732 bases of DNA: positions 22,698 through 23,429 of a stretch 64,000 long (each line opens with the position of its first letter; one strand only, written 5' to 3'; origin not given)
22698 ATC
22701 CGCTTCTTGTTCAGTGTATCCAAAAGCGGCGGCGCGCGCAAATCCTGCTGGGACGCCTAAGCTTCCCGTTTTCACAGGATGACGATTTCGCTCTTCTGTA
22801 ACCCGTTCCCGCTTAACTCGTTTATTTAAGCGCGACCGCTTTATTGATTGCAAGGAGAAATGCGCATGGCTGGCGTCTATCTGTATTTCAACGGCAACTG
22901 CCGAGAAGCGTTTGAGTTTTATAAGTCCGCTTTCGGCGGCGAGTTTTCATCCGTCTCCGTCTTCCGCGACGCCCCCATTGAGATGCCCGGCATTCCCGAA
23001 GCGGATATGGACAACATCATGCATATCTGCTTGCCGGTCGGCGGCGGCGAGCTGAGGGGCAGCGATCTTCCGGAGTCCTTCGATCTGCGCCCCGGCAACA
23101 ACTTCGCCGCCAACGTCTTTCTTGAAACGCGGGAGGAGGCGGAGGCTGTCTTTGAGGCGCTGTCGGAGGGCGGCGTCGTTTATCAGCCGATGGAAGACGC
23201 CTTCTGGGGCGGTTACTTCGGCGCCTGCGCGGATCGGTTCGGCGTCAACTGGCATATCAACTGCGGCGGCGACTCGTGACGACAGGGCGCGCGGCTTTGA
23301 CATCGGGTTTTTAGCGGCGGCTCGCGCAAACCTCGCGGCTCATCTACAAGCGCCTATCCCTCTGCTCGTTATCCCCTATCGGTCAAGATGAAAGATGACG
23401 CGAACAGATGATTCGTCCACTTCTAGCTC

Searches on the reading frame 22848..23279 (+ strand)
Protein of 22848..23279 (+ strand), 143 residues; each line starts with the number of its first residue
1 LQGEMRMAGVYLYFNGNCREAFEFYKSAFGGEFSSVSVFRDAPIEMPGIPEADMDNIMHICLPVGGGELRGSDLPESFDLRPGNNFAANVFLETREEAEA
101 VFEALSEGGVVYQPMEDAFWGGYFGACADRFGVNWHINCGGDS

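Call 49: search_protein_families(library=pfam, proteins=[window:22848-23279:+], max_evalue=0.001)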
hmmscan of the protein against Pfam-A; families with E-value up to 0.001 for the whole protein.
window:22848-23279:+ (143 aa): 2 families
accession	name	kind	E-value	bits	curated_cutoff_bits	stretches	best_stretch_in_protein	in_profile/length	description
PF06983.19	3-dmu-9_3-mt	-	9.3e-09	36.3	24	1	11-137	6-115/116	3-demethylubiquinone-9 3-methyltransferase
PF00903.31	Glyoxalase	-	1.4e-07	32.3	20.6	1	12-137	6-121/121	Glyoxalase/Bleomycin resistance protein/Dioxygenase superfamily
